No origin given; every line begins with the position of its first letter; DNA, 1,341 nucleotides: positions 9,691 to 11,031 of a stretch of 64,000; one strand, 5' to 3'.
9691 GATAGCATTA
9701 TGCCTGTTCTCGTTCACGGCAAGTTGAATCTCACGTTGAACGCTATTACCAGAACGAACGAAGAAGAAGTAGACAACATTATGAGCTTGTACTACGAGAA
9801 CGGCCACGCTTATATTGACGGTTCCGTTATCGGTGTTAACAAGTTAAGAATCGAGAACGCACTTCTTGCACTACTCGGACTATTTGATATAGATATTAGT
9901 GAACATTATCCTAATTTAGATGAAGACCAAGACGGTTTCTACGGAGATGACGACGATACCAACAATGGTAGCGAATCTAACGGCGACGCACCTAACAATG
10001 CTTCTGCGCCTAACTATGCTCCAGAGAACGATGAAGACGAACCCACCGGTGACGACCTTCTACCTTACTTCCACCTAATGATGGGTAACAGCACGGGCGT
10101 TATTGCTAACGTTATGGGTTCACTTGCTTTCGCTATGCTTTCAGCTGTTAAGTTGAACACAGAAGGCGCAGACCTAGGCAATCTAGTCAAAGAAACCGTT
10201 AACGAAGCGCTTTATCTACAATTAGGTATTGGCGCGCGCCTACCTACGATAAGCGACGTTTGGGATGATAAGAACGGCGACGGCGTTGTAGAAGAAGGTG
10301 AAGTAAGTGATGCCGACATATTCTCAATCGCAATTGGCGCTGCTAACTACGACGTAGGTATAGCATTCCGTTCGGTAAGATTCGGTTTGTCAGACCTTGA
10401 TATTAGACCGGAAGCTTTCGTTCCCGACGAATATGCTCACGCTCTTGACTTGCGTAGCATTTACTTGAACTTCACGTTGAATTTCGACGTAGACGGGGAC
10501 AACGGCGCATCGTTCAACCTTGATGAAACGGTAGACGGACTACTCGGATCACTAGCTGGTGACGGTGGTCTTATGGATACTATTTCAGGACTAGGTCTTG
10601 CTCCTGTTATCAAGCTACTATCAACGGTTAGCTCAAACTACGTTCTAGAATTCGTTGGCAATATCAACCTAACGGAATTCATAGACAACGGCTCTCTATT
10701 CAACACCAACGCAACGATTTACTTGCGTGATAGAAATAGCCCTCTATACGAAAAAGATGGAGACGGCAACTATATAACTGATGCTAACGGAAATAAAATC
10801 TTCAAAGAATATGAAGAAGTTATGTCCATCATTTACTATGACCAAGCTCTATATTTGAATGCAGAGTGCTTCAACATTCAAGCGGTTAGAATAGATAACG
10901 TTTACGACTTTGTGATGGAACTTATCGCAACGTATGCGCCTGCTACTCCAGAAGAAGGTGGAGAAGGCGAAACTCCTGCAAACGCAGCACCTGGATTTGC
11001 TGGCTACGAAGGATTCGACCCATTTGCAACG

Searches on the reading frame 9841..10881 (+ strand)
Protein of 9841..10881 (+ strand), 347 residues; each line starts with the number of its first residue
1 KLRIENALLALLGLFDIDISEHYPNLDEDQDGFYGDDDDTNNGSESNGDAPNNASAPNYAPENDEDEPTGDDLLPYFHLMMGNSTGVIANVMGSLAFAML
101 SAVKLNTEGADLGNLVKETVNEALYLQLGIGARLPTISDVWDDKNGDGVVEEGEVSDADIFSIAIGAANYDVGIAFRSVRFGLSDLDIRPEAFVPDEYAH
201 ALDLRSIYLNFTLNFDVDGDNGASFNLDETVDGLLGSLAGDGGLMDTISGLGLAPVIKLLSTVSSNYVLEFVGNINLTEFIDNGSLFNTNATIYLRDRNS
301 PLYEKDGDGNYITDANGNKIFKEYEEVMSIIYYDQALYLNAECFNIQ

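Call 25: search_protein_representatives(alignment_id=A1)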
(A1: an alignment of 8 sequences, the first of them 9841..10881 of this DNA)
Query: 8 sequences, 314 profile positions. Proteins with E-value up to 0.001 (for the whole library): 17; up to 1e-10: 11; up to 1e-30: 6. The best 17 are listed.
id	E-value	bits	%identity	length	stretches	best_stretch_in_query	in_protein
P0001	8.9e-101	354.2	-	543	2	1-259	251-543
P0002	6.1e-73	262.8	-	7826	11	42-314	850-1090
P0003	5.7e-69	249.7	-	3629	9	60-314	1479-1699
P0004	7.7e-62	226.3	-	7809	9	45-313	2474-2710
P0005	1.9e-35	139.6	-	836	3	79-314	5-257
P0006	1.4e-32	130.1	-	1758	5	2-310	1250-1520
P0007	6.2e-19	85.4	-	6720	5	2-314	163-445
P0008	7.4e-18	81.8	-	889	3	40-313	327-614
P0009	6.4e-16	75.4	-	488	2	82-309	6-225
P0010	5.7e-12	62.5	-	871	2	26-312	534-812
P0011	2.3e-11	60.5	-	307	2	143-314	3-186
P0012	3.3e-07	46.8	-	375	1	43-308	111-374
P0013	3.6e-07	46.7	-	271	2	188-313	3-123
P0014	1.9e-06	44.3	-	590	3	48-296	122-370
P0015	1.1e-05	41.9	-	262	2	2-226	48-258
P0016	3.8e-04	36.8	-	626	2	59-271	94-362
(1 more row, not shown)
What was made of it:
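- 3202..12759 (+): Array of about 10 very divergent modules of 280-380 aa, each ending in a 'LY[LV]xL' motif. The array crosses the stop. The profile finds the same modules in 17 proteins elsewhere (call 25).
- Tried and rejected: A profile of the window's own modules searched against the representative library (call 25).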

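Call 31: find_encoding_contigs(protein=P0007, flank=10000, max_places=4)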
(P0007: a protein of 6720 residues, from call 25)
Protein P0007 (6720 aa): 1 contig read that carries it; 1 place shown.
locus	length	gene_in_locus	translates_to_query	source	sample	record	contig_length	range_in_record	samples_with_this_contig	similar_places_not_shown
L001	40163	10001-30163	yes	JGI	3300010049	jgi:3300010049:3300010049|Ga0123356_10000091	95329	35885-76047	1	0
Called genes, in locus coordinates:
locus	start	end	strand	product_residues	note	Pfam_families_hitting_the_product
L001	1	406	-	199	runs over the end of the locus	PF01081:Aldolase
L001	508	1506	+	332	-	PF01073:3Beta_HSD, PF01370:Epimerase, PF02719:Polysacc_synt_2, PF04321:RmlD_sub_bind, PF16363:GDP_Man_Dehyd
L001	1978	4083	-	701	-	PF09479:Flg_new, PF13306:LRR_5, PF13855:LRR_8 (weak), PF13306:LRR_5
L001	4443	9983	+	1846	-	-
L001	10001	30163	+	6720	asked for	PF13620:CarboxypepD_reg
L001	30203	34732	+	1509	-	PF02368:Big_2 (faint)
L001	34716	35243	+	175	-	-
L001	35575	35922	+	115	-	PF06296:RelE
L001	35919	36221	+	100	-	PF12844:HTH_19 (weak), PF01381:HTH_3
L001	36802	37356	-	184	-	-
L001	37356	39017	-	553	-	-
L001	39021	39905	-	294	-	PF02674:Colicin_V (weak)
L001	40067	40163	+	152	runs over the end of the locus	PF06866:DUF1256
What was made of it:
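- A distant relative (L001) is also called as 1,846 + 6,720 aa (call 31).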

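Call 32: find_encoding_contigs(protein=P0016, flank=10000, max_places=4)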
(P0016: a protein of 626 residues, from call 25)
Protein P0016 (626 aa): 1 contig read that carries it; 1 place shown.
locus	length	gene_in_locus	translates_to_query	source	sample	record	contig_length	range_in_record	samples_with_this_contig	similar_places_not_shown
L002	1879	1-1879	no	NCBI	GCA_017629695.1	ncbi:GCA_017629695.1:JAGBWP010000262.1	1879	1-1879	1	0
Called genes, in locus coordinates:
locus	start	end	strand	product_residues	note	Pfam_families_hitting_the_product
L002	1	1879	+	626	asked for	?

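Call 36: find_encoding_contigs(protein=P0006, flank=10000, max_places=4)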
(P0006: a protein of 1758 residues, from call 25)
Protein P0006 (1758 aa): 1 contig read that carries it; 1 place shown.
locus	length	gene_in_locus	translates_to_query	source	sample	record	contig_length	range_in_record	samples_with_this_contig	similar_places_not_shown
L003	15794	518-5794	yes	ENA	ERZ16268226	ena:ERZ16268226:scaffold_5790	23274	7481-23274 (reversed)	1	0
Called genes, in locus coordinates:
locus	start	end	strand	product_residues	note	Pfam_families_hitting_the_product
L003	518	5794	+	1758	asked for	-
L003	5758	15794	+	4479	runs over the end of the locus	-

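Call 37: find_encoding_contigs(protein=P0003, flank=10000, max_places=4)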
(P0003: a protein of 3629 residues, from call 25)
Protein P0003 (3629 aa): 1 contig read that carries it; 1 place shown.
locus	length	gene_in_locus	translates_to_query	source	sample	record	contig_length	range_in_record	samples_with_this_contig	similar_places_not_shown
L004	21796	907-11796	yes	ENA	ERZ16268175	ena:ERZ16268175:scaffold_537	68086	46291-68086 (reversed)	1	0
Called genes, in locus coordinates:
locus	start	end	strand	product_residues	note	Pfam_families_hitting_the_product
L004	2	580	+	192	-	?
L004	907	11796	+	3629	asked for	-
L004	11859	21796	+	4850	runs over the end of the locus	PF13620:CarboxypepD_reg, PF13715:CarbopepD_reg_2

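Call 38: find_encoding_contigs(protein=P0002, flank=10000, max_places=4)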
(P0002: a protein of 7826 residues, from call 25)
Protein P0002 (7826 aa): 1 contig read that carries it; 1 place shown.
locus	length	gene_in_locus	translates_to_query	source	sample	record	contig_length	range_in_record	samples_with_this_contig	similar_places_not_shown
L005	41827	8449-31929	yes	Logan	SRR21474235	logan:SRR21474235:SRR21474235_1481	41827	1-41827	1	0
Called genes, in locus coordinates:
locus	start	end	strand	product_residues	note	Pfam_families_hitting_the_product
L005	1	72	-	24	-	PF02421:FeoB_N (weak), PF01926:MMR_HSR1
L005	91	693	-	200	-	PF04542:Sigma70_r2, PF13936:HTH_38 (faint), PF08281:Sigma70_r4_2, PF00196:GerE (weak)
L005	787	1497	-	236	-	PF08032:SpoU_sub_bind, PF00588:SpoU_methylase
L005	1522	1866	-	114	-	PF00636:Ribonuclease_3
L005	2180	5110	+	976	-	PF02368:Big_2 (faint), PF01841:Transglut_core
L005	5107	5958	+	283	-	-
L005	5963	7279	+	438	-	PF00480:ROK (weak)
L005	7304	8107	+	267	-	PF02585:PIG-L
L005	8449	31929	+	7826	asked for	PF13620:CarboxypepD_reg, PF13715:CarbopepD_reg_2 (weak)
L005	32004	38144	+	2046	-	PF05547:Peptidase_M6 (faint), PF25390:WD40_RLD, PF07523:Big_3 (faint), PF13540:RCC1_2, PF25390:WD40_RLD, PF02368:Big_2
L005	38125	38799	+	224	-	PF07523:Big_3 (faint)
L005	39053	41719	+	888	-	PF00690:Cation_ATPase_N, PF00122:E1-E2_ATPase, PF00702:Hydrolase, PF13246:Cation_ATPase, PF00689:Cation_ATPase_C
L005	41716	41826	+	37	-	?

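Call 39: find_encoding_contigs(protein=P0004, flank=10000, max_places=4)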
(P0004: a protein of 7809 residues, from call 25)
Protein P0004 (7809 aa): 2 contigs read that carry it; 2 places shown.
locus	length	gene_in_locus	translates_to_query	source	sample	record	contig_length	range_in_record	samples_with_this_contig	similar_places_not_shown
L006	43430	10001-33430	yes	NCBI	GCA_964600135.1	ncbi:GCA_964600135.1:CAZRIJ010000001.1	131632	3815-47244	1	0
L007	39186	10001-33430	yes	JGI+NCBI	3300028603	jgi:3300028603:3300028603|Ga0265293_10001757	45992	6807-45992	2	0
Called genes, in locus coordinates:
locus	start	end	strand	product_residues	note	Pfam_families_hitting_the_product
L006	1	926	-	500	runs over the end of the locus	-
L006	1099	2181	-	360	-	PF01926:MMR_HSR1, PF02421:FeoB_N, PF06071:YchF-GTPase_C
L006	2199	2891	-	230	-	PF04542:Sigma70_r2, PF00196:GerE, PF04545:Sigma70_r4 (weak), PF08281:Sigma70_r4_2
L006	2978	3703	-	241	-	PF08032:SpoU_sub_bind, PF00588:SpoU_methylase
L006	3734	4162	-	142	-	PF00636:Ribonuclease_3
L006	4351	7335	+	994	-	PF01841:Transglut_core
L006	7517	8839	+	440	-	PF00480:ROK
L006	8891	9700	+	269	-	PF02585:PIG-L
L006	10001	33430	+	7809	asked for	PF09430:EMC7_beta-sandw (faint), PF13620:CarboxypepD_reg, PF13715:CarbopepD_reg_2 (weak)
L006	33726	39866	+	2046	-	PF07523:Big_3 (faint), PF25390:WD40_RLD, PF13540:RCC1_2 (faint), PF25390:WD40_RLD, PF02368:Big_2 (weak)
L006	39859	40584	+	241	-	PF07523:Big_3 (weak)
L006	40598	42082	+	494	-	PF02838:Glyco_hydro_20b, PF00728:Glyco_hydro_20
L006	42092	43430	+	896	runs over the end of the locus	PF00690:Cation_ATPase_N, PF00122:E1-E2_ATPase, PF00702:Hydrolase, PF13246:Cation_ATPase, PF00689:Cation_ATPase_C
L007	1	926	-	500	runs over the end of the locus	-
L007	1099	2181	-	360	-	PF01926:MMR_HSR1, PF02421:FeoB_N, PF06071:YchF-GTPase_C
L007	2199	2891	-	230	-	PF04542:Sigma70_r2, PF00196:GerE, PF04545:Sigma70_r4 (weak), PF08281:Sigma70_r4_2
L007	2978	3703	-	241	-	PF08032:SpoU_sub_bind, PF00588:SpoU_methylase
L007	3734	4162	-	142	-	PF00636:Ribonuclease_3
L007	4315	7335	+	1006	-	PF01841:Transglut_core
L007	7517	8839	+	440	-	PF00480:ROK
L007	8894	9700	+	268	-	PF02585:PIG-L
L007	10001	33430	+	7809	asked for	PF09430:EMC7_beta-sandw (faint), PF13620:CarboxypepD_reg, PF13715:CarbopepD_reg_2 (weak)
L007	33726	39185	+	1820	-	PF07523:Big_3 (faint), PF13540:RCC1_2 (faint), PF25390:WD40_RLD, PF02368:Big_2 (weak)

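Call 46: find_encoding_contigs(protein=P0001, flank=10000, max_places=10)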
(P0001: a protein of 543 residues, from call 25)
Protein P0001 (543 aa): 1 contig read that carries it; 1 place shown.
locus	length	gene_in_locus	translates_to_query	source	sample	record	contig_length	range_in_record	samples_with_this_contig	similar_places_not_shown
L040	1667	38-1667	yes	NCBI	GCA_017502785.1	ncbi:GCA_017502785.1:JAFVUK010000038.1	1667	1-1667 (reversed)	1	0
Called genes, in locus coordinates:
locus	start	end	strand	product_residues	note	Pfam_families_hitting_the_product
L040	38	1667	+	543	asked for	?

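Call 57: predict_structure(alignment_id=A1)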
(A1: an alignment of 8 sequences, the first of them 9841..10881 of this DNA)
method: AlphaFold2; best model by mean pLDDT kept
length: 347 residues; sequences in the alignment: 8
mean_pLDDT: 39.4   pTM: 0.37
mean pLDDT of the five models: 39.4, 39.3, 38.8, 36.8, 32.3
residues with pLDDT >= 90: 0; 70-90: 24; 50-70: 37; < 50: 286
segments of 3 or more residues with pLDDT < 50: 1-265, 273-289, 344-347
pLDDT, mean of each block of 10 residues (from residue 1): 36 41 38 26 23 23 26 31 33 42 33 33 32 27 32 30 32 28 29 29 36 36 30 34 38 45 52 44 45 64 80 77 69 62 46
secondary structure, 60 per line:
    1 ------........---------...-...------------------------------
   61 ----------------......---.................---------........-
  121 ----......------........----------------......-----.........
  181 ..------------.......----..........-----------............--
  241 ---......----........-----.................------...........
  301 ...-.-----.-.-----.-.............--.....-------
elements in order: H7-14 E77-82 E86-92 H93-102 H112-119 E125-130 H137-144 E161-166 E172-182 H195-201 E206-215 H227-238 H244-249 H254-261 E267-276 H277-283 E290-303 E321-333 E336-340
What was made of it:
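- Tried and rejected: An AlphaFold2 model of one module from the 8 paralogous modules had mean pLDDT 39.4 and was unusable, so no fold search was run (call 57).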

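Call 68: find_encoding_contigs(protein=P0022, flank=10000, max_places=6)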
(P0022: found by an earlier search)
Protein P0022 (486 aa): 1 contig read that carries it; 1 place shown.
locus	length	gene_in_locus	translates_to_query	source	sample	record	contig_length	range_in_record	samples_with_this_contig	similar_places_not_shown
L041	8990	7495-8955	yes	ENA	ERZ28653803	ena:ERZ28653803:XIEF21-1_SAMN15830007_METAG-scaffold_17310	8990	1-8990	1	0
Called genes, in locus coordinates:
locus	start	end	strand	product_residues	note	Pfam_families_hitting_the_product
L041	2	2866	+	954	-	?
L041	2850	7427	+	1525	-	-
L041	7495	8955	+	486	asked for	-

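Call 72: find_encoding_contigs(protein=P0021, flank=10000, max_places=4)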
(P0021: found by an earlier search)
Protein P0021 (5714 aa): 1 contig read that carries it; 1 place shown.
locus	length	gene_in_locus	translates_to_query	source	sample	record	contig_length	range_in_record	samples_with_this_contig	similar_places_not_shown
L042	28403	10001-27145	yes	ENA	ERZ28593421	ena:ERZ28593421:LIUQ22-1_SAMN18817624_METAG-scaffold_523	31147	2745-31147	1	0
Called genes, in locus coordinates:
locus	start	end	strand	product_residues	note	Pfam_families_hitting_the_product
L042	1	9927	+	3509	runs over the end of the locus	-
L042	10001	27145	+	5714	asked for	PF13620:CarboxypepD_reg (weak), PF13715:CarbopepD_reg_2 (faint)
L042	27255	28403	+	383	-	?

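Call 73: find_encoding_contigs(protein=P0023, flank=10000, max_places=4)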
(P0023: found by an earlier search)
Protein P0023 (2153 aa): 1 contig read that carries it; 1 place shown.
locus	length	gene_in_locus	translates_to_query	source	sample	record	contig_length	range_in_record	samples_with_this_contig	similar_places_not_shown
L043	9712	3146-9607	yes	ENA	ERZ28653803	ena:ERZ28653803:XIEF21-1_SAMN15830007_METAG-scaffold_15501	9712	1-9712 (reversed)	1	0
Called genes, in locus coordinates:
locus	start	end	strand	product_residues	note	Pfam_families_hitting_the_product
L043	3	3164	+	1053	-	?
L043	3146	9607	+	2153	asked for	PF13620:CarboxypepD_reg, PF13715:CarbopepD_reg_2 (weak), PF17210:SdrD_B (faint)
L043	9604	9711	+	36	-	?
